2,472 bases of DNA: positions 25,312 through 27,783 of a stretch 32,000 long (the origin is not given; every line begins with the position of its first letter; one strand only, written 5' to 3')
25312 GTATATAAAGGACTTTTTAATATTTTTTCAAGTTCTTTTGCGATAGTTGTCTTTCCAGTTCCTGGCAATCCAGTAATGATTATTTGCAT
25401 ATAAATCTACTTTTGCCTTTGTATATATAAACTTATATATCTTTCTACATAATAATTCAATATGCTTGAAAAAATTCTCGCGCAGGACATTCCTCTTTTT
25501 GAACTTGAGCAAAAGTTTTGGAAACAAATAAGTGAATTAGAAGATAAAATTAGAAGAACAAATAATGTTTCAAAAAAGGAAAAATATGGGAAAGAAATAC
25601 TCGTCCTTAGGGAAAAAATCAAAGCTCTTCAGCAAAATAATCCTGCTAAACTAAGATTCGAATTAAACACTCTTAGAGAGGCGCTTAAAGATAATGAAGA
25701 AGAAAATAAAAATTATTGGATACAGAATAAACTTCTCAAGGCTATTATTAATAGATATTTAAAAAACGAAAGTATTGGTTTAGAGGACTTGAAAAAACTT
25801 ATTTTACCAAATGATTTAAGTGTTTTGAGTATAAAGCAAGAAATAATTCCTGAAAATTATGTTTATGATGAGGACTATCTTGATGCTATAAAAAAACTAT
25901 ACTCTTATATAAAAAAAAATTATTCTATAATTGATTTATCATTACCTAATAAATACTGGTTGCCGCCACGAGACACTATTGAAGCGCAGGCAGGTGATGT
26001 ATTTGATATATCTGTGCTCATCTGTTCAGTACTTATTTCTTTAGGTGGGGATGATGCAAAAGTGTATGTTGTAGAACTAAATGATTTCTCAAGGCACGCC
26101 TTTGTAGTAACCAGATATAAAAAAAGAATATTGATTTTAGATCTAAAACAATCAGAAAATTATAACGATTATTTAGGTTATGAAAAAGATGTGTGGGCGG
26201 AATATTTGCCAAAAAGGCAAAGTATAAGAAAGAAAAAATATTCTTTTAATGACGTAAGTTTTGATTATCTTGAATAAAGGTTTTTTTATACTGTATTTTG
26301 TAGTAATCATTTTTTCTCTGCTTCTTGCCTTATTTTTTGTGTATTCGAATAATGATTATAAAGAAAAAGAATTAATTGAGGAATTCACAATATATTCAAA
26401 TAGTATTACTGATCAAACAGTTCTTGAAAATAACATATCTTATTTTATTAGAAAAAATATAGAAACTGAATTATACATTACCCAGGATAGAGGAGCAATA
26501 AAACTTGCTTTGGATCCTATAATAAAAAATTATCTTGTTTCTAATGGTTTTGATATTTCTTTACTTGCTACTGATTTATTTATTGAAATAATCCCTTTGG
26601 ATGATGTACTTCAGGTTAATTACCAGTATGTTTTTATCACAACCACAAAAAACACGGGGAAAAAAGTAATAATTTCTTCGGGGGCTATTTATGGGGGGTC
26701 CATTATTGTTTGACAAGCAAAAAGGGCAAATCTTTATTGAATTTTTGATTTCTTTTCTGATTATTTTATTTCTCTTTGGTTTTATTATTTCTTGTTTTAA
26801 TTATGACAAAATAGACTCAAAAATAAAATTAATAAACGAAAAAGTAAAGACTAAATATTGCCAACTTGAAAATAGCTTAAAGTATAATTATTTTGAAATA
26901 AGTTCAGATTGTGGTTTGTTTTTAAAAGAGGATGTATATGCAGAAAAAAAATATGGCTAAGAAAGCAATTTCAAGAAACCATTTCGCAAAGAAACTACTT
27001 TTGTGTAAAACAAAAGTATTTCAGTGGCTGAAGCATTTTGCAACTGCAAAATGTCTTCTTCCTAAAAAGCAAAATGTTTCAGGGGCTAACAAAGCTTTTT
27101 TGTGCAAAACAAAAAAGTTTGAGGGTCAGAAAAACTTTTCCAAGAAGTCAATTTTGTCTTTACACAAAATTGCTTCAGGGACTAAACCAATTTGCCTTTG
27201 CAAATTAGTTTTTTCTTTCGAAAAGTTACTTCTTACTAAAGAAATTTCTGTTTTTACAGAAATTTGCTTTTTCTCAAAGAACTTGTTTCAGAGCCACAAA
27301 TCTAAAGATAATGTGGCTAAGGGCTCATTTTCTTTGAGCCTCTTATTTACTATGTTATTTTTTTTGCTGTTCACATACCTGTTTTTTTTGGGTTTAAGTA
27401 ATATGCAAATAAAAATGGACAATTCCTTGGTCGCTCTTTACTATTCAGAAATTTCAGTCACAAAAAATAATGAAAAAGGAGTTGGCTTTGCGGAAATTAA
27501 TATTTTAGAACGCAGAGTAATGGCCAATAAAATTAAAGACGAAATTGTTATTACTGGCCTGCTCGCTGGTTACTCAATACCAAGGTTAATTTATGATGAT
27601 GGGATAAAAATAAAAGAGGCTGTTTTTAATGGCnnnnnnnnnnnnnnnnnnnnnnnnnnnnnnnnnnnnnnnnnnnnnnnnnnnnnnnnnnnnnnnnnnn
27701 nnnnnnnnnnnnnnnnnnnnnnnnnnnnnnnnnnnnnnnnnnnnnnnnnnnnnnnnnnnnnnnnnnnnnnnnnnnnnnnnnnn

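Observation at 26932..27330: Pilin-like gene with a ~124-codon basic, Cys-rich pre-leader encoded by a dense palindrome array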

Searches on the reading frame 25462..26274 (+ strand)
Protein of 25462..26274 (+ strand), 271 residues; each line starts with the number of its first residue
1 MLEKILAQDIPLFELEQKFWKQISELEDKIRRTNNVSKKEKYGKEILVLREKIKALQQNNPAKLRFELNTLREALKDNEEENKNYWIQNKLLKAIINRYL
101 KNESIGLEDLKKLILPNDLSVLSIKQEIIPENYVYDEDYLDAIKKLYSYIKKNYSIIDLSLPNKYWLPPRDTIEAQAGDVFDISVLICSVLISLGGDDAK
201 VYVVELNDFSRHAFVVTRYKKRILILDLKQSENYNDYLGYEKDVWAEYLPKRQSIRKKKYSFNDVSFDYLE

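Call 17: search_protein_families(library=pfam, max_evalue=0.1, proteins=[window:25462-26274:+])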
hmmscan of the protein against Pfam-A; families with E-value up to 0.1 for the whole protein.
window:25462-26274:+ (271 aa): 2 families
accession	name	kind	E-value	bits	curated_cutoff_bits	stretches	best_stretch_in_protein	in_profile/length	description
PF24656.1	CEPT76_peptidase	-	0.0051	17.4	27.8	1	165-234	2-75/121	CEP76 peptidase-like domain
PF01841.26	Transglut_core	-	0.029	15.1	23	1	138-195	14-69/108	Transglutaminase-like superfamily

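Call 18: search_protein_families(library=ncbifam, max_evalue=0.1, proteins=[window:25462-26274:+])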
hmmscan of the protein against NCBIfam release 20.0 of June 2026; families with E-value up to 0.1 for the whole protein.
window:25462-26274:+ (271 aa): 2 families
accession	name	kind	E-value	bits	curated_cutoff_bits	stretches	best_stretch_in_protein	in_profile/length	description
NF005254.0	PRK06762.2-1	equivalog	0.022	14.5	198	1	74-117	120-162/165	hypothetical protein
NF045676.1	FeExpMbfA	equivalog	0.022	14.2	450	1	17-89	42-117/318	iron exporter MbfA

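Call 20: find_related_loci(query=window:25462-26274:+, collection=genome_contigs, flank=6000)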
Query window:25462-26274:+ (271 aa) in genome_contigs; peptide patterns used: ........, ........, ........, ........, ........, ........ (x = any residue, [..] = any of these).
76 stretches matched a pattern, but none encodes a relative of the query by tblastn (E <= 1e-3).
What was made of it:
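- Tried and rejected: It found nothing (call 20).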

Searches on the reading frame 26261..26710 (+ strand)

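Call 17: search_protein_families(library=pfam, max_evalue=0.1, proteins=[window:26261-26710:+])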
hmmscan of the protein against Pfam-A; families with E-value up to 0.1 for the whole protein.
window:26261-26710:+ (150 aa): 1 family
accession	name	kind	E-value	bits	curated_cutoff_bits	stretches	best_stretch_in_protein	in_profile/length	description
PF11137.13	DUF2909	-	0.015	15.6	31.4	1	8-32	4-28/60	Protein of unknown function (DUF2909)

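Call 18: search_protein_families(library=ncbifam, max_evalue=0.1, proteins=[window:26261-26710:+])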
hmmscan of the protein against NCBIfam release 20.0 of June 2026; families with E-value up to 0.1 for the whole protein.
window:26261-26710:+ (150 aa): 0 families

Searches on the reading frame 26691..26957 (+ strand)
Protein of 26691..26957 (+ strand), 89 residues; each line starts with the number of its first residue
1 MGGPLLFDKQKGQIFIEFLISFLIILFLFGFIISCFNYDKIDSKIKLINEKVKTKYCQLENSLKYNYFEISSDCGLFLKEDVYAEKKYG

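Call 17: search_protein_families(library=pfam, max_evalue=0.1, proteins=[window:26691-26957:+])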
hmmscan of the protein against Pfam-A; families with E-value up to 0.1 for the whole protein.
window:26691-26957:+ (89 aa): 2 families
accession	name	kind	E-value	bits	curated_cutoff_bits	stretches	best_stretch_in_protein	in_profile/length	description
PF04159.19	NB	-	0.011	16.1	27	1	10-57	17-65/100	NB glycoprotein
PF07963.17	N_methyl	-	0.047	13.7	21.2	1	9-32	3-26/27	Prokaryotic N-terminal methylation motif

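Call 18: search_protein_families(library=ncbifam, max_evalue=0.1, proteins=[window:26691-26957:+])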
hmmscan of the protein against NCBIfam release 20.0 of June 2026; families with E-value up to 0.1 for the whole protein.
window:26691-26957:+ (89 aa): 2 families
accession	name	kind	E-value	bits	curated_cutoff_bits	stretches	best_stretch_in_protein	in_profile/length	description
NF041013.1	T4P_ComGE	equivalog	0.00014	21.9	49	1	9-52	2-45/83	competence type IV pilus minor pilin ComGE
TIGR00374.1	TIGR00374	subfamily_domain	0.00051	19.6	43.2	1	13-63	137-187/323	flippase-like domain-containing protein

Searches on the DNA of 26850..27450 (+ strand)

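Call 38: search_rna_families(source=window, start=26850, end=27450, threshold=evalue, max_evalue=5)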
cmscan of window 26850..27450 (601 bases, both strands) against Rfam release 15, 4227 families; matches with E-value up to 5: 17.
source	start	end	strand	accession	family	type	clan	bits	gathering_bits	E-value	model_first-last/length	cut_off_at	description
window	27139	27246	-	RF00515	PyrR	Cis-reg;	-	24.1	54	0.48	1-115/115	no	PyrR binding site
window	26999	27170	+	RF04174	MIR4208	Gene; miRNA;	-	22.7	140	0.52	1-191/191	no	MIR4208 microRNA precursor family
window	27083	27237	-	RF02909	rli117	Gene; sRNA;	-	20.4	87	0.0078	1-272/272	no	Listeria sRNA rli117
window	27149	27214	-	RF02730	JA02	Gene; sRNA;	-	20.2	49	3.4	1-116/116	no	Aggregatibacter sRNA JA02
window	27099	27217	-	RF00199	SL2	Gene;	CL00020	19.5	41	2.5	1-110/110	no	SL2 RNA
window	27220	27317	-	RF04184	BTnc060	Gene; sRNA;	-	19.1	228.9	1.6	1-213/213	no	Bacteroides sRNA BTnc060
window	27200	27265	+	RF01180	snoR110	Gene; snRNA; snoRNA; HACA-box;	-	18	44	3.5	1-89/89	no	Small nucleolar RNA snoR110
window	27098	27261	+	RF04128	MIR8562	Gene; miRNA;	-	17.7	211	0.86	1-242/242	no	MIR8562 microRNA precursor family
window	26927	27008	+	RF02183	ST7-OT3_1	Gene; lncRNA;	-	17.1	50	3.5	1-79/79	no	ST7 overlapping transcript 3 conserved region 1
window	27085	27132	+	RF00749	mir-208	Gene; miRNA;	-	16.3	56.4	0.95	1-77/77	no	mir-208 microRNA precursor family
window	27000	27151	-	RF02863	sRNA_2410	Gene; sRNA;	-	15.8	61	4.8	1-196/196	no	Enterococcus sRNA 2410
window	27290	27401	-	RF02653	StyR-143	Gene; sRNA;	-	15.6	176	1.2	1-144/144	no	Salmonella enterica Typhi npcRNA 143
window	27082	27129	-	RF00665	mir-290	Gene; miRNA;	CL00096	15.2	51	4.8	1-70/70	no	mir-290 microRNA precursor family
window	27222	27301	+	RF02716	sno_ncR3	Gene; snRNA; snoRNA; CD-box;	-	14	88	4.8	1-75/75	no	Small nucleolar RNA ncR3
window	27144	27251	+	RF02634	EF3314_EF3315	Gene; sRNA;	-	13.8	100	1.4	1-141/141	no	Enterococcus sRNA EF3314_EF3315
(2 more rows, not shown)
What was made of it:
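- On Known structured RNA family (Rfam 15): In the region, every hit is far below its gathering score (call 38).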

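Call 39: search_dna_similar(query=window:26953-27321:+, collection=phages, mode=distant, max_evalue=1)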
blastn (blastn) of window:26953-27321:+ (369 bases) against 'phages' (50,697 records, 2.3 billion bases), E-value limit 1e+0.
No match.

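Call 40: search_dna_similar(query=window:26953-27321:+, collection=plasmids, mode=distant, max_evalue=1)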
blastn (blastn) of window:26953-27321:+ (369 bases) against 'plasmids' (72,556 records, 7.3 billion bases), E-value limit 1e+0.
Records with a match: 2; places in all: 2; records where one place covers at least 80% of the query: 0.
Best place of each record, by identity: 90-95% 2.
By first word of the organism name: Bacillus 2.
By predicted mobility (MOB-suite, as given by PLSDB): non-mobilizable 2.
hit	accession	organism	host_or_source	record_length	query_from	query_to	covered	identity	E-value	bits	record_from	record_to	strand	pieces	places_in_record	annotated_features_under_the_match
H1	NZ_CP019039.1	Bacillus velezensis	cell culture,rice paddy soil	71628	308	335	8%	92.9%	3e-1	43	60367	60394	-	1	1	hypothetical protein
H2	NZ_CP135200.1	Bacillus velezensis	Ipomoea batatas,Sweet potato root,root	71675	308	335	8%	92.9%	3e-1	43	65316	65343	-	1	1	hypothetical protein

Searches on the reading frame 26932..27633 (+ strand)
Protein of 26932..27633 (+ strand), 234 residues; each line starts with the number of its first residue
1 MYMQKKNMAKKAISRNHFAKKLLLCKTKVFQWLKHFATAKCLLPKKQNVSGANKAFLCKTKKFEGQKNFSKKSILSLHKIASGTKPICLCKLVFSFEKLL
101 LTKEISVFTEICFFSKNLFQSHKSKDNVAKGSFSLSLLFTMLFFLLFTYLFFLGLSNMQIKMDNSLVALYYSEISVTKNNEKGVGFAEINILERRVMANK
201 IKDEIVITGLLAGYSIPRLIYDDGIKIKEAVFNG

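Call 10: find_homologous_proteins(query=window:26932-27633:+, max_evalue=10)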
Query window:26932-27633:+ (234 aa): 1 proteins with E <= 10 among 396 candidates.
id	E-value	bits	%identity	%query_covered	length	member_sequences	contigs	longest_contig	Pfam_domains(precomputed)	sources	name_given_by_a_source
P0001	1.0e-143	495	100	99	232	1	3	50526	-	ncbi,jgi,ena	-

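Call 11: find_encoding_contigs(protein=P0001, flank=10000, max_places=6)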
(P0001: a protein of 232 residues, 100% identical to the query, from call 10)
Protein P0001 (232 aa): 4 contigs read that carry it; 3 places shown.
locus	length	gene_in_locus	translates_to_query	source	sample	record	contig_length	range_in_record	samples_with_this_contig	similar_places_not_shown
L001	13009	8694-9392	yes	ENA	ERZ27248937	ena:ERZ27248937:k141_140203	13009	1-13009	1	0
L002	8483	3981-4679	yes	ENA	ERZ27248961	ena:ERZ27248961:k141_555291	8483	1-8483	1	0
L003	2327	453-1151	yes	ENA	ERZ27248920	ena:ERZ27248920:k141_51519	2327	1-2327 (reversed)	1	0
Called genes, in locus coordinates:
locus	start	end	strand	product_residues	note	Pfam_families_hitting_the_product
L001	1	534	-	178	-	?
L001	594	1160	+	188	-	-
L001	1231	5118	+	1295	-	-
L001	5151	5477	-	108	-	PF04032:Rpr2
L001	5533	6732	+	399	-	-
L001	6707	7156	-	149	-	PF08433:KTI12 (weak), PF13238:AAA_18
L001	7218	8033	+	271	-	-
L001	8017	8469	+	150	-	-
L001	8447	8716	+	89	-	-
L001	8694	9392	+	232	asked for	-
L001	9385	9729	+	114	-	-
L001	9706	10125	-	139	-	-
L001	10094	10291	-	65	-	PF04021:Class_IIIsignal (weak)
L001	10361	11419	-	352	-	-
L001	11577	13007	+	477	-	?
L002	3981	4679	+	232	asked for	-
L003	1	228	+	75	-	?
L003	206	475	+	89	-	-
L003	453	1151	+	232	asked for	-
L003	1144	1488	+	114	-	-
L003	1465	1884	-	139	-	-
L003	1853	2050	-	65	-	PF04021:Class_IIIsignal (weak)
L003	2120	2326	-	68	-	?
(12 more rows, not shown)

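Call 12: list_cluster_members(proteins=[P0001])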
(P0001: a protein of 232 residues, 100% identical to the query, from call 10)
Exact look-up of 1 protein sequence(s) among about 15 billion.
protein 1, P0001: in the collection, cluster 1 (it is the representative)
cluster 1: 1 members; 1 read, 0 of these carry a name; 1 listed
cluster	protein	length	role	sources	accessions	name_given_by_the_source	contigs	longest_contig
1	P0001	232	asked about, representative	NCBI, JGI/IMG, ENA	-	-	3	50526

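Call 17: search_protein_families(library=pfam, max_evalue=0.1, proteins=[window:26932-27633:+])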
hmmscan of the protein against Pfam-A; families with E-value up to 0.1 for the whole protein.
window:26932-27633:+ (234 aa): 0 families

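Call 18: search_protein_families(library=ncbifam, max_evalue=0.1, proteins=[window:26932-27633:+])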
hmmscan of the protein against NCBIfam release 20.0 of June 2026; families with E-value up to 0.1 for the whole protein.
window:26932-27633:+ (234 aa): 0 families

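Call 24: search_protein_representatives(protein=window:26932-27633:+)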
Query: 234 residues. Proteins with E-value up to 0.001 (for the whole library): 4; up to 1e-10: 4; up to 1e-30: 1. The best 4 are listed.
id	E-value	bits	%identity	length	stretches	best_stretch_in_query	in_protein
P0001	3.3e-144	494.5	100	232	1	3-234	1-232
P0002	7.5e-26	107.7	53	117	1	129-233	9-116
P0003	3.0e-24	102.4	49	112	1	125-232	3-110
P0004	8.1e-20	88.0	49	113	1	128-232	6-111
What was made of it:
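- Exhaustive HMMER finds only three homologue clusters, of 112-117 aa, matching query residues 125-233 (call 24). No homologue exists anywhere (calls 10, 24).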

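Call 26: find_encoding_contigs(protein=P0002, flank=10000, max_places=5)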
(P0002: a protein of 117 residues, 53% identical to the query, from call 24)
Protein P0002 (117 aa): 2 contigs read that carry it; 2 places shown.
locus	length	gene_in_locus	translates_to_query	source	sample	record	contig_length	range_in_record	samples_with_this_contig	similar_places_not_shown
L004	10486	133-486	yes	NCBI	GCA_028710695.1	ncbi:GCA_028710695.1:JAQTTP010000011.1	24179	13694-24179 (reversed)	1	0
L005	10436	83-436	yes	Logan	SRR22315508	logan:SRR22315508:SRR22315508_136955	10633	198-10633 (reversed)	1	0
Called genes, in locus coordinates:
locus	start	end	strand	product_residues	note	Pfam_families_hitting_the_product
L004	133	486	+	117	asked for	-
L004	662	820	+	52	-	-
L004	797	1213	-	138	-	-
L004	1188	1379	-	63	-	PF04021:Class_IIIsignal (weak)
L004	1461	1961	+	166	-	PF13302:Acetyltransf_3, PF13420:Acetyltransf_4, PF00583:Acetyltransf_1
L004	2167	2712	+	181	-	PF00588:SpoU_methylase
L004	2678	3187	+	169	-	PF13302:Acetyltransf_3, PF13420:Acetyltransf_4, PF00583:Acetyltransf_1, PF13673:Acetyltransf_10, PF13508:Acetyltransf_7, PF08445:FR47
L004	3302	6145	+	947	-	PF17803:Cadherin_4 (faint)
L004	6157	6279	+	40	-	-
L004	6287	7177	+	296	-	-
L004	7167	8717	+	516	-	PF00391:PEP-utilizers, PF04055:Radical_SAM, PF13353:Fer4_12 (faint), PF13186:SPASM (weak)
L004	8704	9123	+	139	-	-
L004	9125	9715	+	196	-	-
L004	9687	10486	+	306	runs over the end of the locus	PF01636:APH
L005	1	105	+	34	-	?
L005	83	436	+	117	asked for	-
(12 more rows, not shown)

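Call 27: find_encoding_contigs(protein=P0003, flank=10000, max_places=5)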
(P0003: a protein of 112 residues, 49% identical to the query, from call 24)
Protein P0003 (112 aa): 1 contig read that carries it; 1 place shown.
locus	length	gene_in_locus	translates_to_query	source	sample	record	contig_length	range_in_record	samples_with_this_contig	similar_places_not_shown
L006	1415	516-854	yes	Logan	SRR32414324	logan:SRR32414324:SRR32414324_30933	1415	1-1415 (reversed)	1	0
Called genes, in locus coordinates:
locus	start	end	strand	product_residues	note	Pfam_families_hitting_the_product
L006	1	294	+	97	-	?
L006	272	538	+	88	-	-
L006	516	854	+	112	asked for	-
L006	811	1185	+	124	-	-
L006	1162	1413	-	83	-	?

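Call 28: find_encoding_contigs(protein=P0004, flank=10000, max_places=5)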
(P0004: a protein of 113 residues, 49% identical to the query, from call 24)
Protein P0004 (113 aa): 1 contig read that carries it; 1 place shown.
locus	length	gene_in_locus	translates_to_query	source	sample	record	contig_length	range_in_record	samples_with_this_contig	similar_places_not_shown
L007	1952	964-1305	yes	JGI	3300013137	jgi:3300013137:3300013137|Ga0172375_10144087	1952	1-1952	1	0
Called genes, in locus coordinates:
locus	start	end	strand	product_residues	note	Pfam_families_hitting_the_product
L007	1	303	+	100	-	?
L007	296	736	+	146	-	-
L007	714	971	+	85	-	-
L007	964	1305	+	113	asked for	-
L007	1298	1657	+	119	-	-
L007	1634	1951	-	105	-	?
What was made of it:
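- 26691..26960 (+): Upstream pilin-like gene (89 aa, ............|QIFIEF...). It overlaps the start of gene X, as in the relatives. The same gene order is seen in L006 and L007 (calls 27, 28).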

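Call 55: predict_structure(alignment_id=A1)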
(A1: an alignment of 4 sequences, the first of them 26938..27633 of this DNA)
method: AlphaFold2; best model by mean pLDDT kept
length: 232 residues; sequences in the alignment: 4
mean_pLDDT: 42.7   pTM: 0.23
mean pLDDT of the five models: 42.7, 39.2, 38.1, 36.5, 36.2
residues with pLDDT >= 90: 0; 70-90: 14; 50-70: 23; < 50: 195
segments of 3 or more residues with pLDDT < 50: 1-130, 156-164, 168-198, 200-206, 208-213, 219-222, 229-232
pLDDT, mean of each block of 10 residues (from residue 1): 41 41 39 35 32 30 30 28 28 34 43 43 44 66 77 53 49 41 39 46 47 49 50 36
secondary structure, 60 per line:
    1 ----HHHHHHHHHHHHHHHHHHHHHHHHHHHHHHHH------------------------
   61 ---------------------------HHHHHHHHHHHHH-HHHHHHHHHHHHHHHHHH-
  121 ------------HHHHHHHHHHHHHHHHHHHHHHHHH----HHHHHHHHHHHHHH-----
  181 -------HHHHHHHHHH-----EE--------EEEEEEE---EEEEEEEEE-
elements in order: H5-36 H88-100 H102-119 H133-157 H162-175 H188-197 E213-219 E223-231
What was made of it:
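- AlphaFold gives pLDDT below 50 for residues 1-130 (call 55). pLDDT is below 50 (call 55).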
